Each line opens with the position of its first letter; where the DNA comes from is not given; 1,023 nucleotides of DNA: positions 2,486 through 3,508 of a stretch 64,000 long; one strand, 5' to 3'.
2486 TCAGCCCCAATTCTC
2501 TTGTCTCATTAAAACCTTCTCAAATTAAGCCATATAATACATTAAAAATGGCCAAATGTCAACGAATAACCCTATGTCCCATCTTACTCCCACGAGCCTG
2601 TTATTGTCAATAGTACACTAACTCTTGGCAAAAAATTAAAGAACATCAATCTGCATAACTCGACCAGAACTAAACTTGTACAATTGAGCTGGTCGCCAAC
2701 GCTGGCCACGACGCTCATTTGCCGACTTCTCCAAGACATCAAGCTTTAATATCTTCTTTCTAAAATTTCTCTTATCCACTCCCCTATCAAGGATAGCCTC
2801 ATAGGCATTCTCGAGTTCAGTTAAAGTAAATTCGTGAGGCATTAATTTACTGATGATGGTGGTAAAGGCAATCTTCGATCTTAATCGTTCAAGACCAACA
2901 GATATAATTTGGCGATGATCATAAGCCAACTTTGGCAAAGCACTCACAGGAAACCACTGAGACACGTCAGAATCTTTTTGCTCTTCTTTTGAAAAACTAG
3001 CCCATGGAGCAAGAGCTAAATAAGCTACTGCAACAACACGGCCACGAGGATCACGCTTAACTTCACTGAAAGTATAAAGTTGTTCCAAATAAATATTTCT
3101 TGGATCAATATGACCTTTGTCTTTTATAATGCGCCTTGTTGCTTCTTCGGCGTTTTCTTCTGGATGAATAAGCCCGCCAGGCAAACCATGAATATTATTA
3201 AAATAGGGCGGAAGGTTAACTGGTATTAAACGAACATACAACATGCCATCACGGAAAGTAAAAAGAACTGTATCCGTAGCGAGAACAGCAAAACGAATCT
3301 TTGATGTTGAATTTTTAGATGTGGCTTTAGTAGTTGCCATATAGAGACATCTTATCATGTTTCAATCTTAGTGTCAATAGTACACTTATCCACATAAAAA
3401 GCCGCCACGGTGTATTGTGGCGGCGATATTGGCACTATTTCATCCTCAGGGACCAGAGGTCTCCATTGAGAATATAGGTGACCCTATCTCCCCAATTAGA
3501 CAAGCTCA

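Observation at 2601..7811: Four NrtR-type operators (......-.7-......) that each embed a TTGACA -35 hexamer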

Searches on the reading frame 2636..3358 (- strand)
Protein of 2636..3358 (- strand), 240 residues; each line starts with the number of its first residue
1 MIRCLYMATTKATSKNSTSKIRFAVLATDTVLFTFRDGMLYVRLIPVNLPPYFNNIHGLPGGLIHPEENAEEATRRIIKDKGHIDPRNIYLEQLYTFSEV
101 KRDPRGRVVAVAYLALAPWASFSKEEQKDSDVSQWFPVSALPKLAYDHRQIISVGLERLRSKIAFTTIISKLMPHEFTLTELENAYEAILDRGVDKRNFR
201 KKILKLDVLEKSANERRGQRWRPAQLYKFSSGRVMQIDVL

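Call 7: search_protein_families(library=pfam, proteins=[window:2636-3358:-])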
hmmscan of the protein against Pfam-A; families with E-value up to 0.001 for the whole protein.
window:2636-3358:- (240 aa): 3 families
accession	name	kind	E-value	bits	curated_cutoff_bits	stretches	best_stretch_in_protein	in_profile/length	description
PF21906.2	NrtR_WHD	-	1.7e-22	79.7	27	1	171-229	3-61/61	NrtR DNA-binding winged helix domain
PF19368.5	AraR_C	-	3.8e-09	37.1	23.8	1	168-231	4-68/82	AraR C-terminal winged HTH domain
PF00293.34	NUDIX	-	1.3e-07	32.1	21.1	1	54-152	28-131/134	NUDIX domain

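Call 9: search_protein_families(library=ncbifam, proteins=[window:2636-3358:-], max_evalue=0.01)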
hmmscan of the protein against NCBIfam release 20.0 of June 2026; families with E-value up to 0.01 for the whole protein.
window:2636-3358:- (240 aa): 2 families
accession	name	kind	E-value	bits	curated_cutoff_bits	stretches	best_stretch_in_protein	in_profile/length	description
NF050029.2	TransRepNtr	equivalog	2.2e-36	125.5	400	1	23-230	19-226/245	ADPR responsive transcriptional repressor NtrR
NF003786.0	PRK05379.1-2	equivalog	0.0064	15.7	397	1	56-152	244-348/354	bifunctional nicotinamide-nucleotide adenylyltransferase/Nudix hydroxylase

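Call 15: find_homologous_proteins(query=window:2639-3340:-)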
Query seq(234 aa) (234 aa): 7858 proteins with E <= 0.001 among 8000 candidates; the best 120 are listed.
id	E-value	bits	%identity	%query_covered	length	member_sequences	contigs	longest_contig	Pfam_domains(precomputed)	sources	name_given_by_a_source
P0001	2.8e-144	496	95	100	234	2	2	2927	PF21906.3,PF19368.6,PF00293.35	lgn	-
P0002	1.7e-96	340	69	96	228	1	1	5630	PF21906.3,PF19368.6,PF00293.35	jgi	jgi:8-oxo-dGTP diphosphatase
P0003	6.7e-90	318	63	97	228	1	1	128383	PF21906.3,PF19368.6,PF00293.35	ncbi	-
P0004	4.2e-88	313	64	95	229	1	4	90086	PF21906.3,PF19368.6,PF00293.35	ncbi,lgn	ncbi:MAG: NUDIX domain-containing protein [Candidatus Paceibacterota bacterium]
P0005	1.2e-87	311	67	85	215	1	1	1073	PF21906.3,PF19368.6,PF00293.35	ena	-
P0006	1.7e-83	298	59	99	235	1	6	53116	PF21906.3,PF19368.6,PF00293.35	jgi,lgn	jgi:8-oxo-dGTP diphosphatase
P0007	1.9e-83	297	60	96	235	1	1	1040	PF21906.3,PF19368.6,PF00293.35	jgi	jgi:8-oxo-dGTP diphosphatase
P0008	8.7e-83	295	61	94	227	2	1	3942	PF21906.3,PF19368.6,PF00293.35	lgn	-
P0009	1.3e-82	295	60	95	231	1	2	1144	PF21906.3,PF19368.6,PF00293.35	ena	-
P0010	1.4e-82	295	56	100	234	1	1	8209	PF21906.3,PF19368.6,PF00293.35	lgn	-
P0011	3.3e-82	293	60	97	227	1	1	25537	PF21906.3,PF19368.6,PF00293.35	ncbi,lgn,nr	ncbi:MAG: NUDIX domain-containing protein [bacterium]|nr:NUDIX domain-containing protein [bacterium]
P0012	3.4e-82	293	59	100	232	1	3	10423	PF21906.3,PF19368.6,PF00293.35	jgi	jgi:8-oxo-dGTP diphosphatase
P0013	4.3e-82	293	60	94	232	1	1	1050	PF21906.3,PF19368.6,PF00293.35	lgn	-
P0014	1.3e-81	291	60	97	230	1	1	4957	PF21906.3,PF19368.6,PF00293.35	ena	-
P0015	1.4e-81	291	57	96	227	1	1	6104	PF21906.3,PF19368.6,PF00293.35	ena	-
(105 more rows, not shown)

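Call 21: find_related_loci(query=A1, collection=genome_contigs, flank=6000)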
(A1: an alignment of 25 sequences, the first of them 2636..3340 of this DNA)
Query A1 (234 aa) in genome_contigs; peptide patterns used: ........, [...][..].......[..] (x = any residue, [..] = any of these).
600 stretches matched a pattern (row limit reached: there are more); 591 encode a relative of the query (tblastn E <= 1e-3); the best 80 are kept; 80 distinct loci.
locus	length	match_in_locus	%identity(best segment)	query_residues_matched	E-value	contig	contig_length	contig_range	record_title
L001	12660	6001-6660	55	15-234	1e-75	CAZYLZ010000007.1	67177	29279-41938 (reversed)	MAG TPA_asm: uncultured Candidatus Saccharibacteria bacterium isolate SRP278252_co1_807 genome assembly, contig: NODE_51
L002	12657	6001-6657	58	16-234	2e-84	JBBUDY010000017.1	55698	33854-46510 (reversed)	MAG: Patescibacteria group bacterium isolate H32-bin018_1 H32_bin018_1_000000000017, whole genome shotgun sequence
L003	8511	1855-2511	50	3-225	3e-64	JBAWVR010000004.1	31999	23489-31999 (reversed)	MAG: bacterium isolate ELA016 MAG016_4, whole genome shotgun sequence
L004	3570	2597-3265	46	7-232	4e-62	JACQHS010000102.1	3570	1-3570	MAG: Candidatus Omnitrophota bacterium isolate NC_groundwater_1105_Ag_S2p5_64_204 S_2p5_S6_coassembly_k141_3459715, whol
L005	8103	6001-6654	48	14-234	4e-62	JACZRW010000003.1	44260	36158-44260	MAG: Patescibacteria group bacterium isolate B106T1L10 B106T1L10_NODE794, whole genome shotgun sequence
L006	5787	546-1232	45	3-234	7e-62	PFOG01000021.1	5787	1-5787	MAG: Candidatus Portnoybacteria bacterium CG_4_10_14_0_2_um_filter_44_20 CG_4_10_14_0.2_scaffold_8299_c, whole genome sh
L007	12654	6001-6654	44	1-224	3e-60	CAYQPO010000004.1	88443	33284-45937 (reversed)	MAG TPA_asm: uncultured Candidatus Saccharibacteria bacterium isolate binchicken_co185_107 genome assembly, contig: NODE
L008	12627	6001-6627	45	20-231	7e-56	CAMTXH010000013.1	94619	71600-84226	MAG: uncultured Omnitrophica bacterium isolate G01_MAG_00006 genome assembly, contig: G01_MAG_00006_000000000004, whole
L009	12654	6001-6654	46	6-225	4e-55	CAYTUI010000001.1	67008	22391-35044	MAG TPA_asm: uncultured Gammaproteobacteria bacterium isolate SRP062349_co4_110 genome assembly, contig: NODE_46_length_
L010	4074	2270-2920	46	14-234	3e-55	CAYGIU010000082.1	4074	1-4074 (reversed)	MAG TPA_asm: uncultured Gammaproteobacteria bacterium isolate ERP113451_co1_191 genome assembly, contig: NODE_32929_leng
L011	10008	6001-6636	42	15-231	9e-55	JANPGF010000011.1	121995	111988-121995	MAG: Candidatus Kaiserbacteria bacterium isolate VAR_69_metabat_401 VAR_69_k141_2212586, whole genome shotgun sequence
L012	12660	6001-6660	43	8-231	7e-53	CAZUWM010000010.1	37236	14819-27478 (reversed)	MAG TPA_asm: uncultured Planctomycetales bacterium isolate ERP125453_co1_95 genome assembly, contig: NODE_875_length_372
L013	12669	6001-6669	42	7-232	1e-52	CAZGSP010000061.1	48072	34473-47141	MAG TPA_asm: uncultured Pseudomonadales bacterium isolate binchicken_co169_192 genome assembly, contig: k99_517198, whol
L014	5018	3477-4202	38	5-231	3e-52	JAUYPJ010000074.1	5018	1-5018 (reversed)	MAG: Candidatus Omnitrophota bacterium isolate C4_metabat.bin.25 C4_k141_43663, whole genome shotgun sequence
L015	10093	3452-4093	44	16-231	6e-52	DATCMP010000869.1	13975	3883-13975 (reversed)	MAG TPA_asm: Thermomicrobiales bacterium isolate SMAG_U7152 k141_17942, whole genome shotgun sequence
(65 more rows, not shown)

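Call 25: find_encoding_contigs(protein=P0003, flank=8000, max_places=2)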
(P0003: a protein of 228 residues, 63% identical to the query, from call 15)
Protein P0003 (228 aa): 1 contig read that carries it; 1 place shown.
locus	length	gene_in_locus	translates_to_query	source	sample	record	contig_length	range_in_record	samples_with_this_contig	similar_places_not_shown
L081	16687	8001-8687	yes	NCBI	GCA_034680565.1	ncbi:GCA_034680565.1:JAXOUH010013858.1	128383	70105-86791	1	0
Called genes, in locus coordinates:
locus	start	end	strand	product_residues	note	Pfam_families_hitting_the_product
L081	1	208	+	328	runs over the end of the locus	PF00180:Iso_dh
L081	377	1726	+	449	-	PF01266:DAO, PF06039:Mqo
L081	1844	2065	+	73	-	-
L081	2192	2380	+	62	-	PF00313:CSD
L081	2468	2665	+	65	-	-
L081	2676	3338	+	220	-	-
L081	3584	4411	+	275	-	-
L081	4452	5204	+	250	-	-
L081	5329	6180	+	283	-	PF13672:PP2C_2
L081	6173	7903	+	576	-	-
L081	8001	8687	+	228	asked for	PF00293:NUDIX, PF19368:WHD_AraR, PF21906:WHD_NrtR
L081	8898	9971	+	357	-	-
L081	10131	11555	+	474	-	PF01467:CTP_transf_like (weak), PF01513:NAD_kinase (weak), PF20143:NAD_kinase_C (weak)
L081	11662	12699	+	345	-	PF03747:ADP_ribosyl_GH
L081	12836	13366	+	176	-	PF13302:Acetyltransf_3, PF13420:Acetyltransf_4, PF00583:Acetyltransf_1, PF13508:Acetyltransf_7 (weak), PF08445:FR47 (weak)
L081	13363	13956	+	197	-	-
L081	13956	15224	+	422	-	PF17767:NAPRTase_N, PF04095:NAPRTase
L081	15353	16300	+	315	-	PF13793:Pribosyltran_N, PF00156:Pribosyltran (weak), PF14572:Pribosyl_synth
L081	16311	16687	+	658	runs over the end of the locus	PF00795:CN_hydrolase, PF02540:NAD_synthase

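Call 26: find_encoding_contigs(protein=P0004, flank=8000, max_places=2)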
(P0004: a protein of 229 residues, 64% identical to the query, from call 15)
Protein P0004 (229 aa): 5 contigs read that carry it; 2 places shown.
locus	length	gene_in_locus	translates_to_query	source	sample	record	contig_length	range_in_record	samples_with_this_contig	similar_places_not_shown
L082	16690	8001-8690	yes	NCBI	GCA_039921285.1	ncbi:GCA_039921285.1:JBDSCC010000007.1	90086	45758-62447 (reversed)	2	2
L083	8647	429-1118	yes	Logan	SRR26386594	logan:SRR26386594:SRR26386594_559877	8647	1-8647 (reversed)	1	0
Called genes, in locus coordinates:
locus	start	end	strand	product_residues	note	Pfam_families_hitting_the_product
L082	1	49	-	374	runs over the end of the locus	PF02784:Orn_Arg_deC_N, PF00278:Orn_DAP_Arg_deC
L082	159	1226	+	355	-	PF13091:PLDc_2, PF00614:PLDc (faint), PF13091:PLDc_2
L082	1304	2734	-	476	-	PF00206:Lyase_1, PF08328:ASL_C (faint)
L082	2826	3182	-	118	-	PF09966:DUF2200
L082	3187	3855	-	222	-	PF00005:ABC_tran (faint), PF12848:ABC_tran_Xtn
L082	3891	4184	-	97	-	PF09650:PHA_gran_rgn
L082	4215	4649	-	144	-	PF08327:AHSA1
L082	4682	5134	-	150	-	PF13563:2_5_RNA_ligase2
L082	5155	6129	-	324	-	PF13521:AAA_28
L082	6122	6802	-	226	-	PF04973:NMN_transporter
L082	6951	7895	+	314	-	PF03747:ADP_ribosyl_GH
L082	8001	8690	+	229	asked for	PF00293:NUDIX, PF19368:WHD_AraR, PF21906:WHD_NrtR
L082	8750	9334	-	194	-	PF28474:DUF8412, PF13376:OmdA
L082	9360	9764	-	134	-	PF09997:DUF2238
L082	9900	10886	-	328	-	PF02615:Ldh_2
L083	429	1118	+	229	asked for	PF00293:NUDIX, PF19368:WHD_AraR, PF21906:WHD_NrtR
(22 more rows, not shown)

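Call 27: find_encoding_contigs(protein=P0002, flank=8000, max_places=2)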
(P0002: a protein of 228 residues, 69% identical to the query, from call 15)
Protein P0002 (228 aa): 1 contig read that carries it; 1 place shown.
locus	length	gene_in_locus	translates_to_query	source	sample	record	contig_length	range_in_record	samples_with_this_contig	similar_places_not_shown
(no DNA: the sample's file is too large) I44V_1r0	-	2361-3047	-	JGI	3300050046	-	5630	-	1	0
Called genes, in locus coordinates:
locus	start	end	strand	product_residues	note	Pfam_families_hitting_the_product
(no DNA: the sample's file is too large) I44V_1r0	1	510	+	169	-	?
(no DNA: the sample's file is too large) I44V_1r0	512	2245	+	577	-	-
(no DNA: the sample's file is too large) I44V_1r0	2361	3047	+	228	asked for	PF00293:NUDIX, PF19368:WHD_AraR, PF21906:WHD_NrtR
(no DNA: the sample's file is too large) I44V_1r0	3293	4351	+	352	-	-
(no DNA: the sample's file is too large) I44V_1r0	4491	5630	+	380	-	?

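Call 28: find_encoding_contigs(protein=P0001, flank=8000, max_places=2)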
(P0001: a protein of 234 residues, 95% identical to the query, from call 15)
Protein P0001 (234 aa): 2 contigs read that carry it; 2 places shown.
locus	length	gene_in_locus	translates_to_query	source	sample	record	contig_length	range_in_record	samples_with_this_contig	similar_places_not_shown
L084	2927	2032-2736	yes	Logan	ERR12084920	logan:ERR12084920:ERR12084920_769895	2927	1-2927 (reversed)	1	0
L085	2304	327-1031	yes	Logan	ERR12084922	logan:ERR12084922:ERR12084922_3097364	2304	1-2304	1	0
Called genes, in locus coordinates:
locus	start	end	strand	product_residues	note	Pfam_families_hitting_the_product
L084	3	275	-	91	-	?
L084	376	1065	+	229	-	PF04973:NMN_transporter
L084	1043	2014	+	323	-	PF01467:CTP_transf_like (faint), PF13521:AAA_28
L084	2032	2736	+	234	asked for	PF00293:NUDIX, PF19368:WHD_AraR, PF21906:WHD_NrtR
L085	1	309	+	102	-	?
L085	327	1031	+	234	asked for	PF00293:NUDIX, PF19368:WHD_AraR, PF21906:WHD_NrtR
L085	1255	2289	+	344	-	-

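Call 32: search_solved_structures(query=window:2636-3340:-, max_evalue=0.001)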
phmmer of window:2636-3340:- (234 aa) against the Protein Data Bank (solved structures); distinct sequences matched with E-value up to 0.001: 7.
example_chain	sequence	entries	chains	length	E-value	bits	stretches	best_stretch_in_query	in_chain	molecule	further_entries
5bs6_A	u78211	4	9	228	8.3e-33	117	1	17-225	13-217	transcriptional regulator AraR | transcriptional factor AraR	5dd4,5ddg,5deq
3gz5_A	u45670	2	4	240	7.6e-27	97.5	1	16-223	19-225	MutT/nudix family protein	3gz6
3gz8_A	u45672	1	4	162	9.6e-16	61.2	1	16-157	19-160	MutT/nudix family protein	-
7q91_A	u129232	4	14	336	6.7e-15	58.4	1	139-224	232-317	NADQ transcription factor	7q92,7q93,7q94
2fml_A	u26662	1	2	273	1.7e-14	57.1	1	21-111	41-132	MutT/nudix family protein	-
2yyh_A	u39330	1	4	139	1.7e-07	34.2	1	15-147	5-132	8-OXO-dGTPase domain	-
3i9x_A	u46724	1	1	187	5e-06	29.4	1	52-152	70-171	mutT/nudix family protein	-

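Call 34: find_related_loci(query=window:2636-3340:-, collection=metagenome_contigs, flank=6000)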
Query window:2636-3340:- (234 aa) in metagenome_contigs; peptide patterns used: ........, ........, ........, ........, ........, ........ (x = any residue, [..] = any of these).
600 stretches matched a pattern (row limit reached: there are more); 491 encode a relative of the query (tblastn E <= 1e-3); the best 80 are kept; 80 distinct loci.
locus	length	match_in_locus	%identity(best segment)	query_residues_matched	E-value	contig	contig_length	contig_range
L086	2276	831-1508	60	9-234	1e-89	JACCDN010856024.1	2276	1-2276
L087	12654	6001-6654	47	14-234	4e-62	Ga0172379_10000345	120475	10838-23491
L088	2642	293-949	47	14-234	4e-62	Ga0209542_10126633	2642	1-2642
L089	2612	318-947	47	20-232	3e-62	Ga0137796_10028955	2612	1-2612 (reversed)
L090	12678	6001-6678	45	1-232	2e-61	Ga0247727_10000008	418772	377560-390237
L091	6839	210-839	46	20-232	1e-59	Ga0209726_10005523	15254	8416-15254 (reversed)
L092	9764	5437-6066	46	20-232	1e-59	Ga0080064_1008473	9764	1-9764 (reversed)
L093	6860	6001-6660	46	8-231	1e-59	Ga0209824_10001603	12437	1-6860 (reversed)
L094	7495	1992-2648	47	12-234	3e-59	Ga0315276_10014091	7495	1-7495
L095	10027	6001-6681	47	1-232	5e-59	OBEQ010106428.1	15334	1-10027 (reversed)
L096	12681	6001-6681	47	1-232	5e-59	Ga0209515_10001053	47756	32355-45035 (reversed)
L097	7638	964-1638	45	4-231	3e-59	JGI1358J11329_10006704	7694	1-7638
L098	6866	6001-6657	47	12-234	3e-59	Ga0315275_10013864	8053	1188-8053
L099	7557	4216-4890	44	1-232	6e-59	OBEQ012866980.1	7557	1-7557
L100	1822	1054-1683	47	20-232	6e-60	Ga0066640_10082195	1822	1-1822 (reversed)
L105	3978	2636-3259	47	20-232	1e-57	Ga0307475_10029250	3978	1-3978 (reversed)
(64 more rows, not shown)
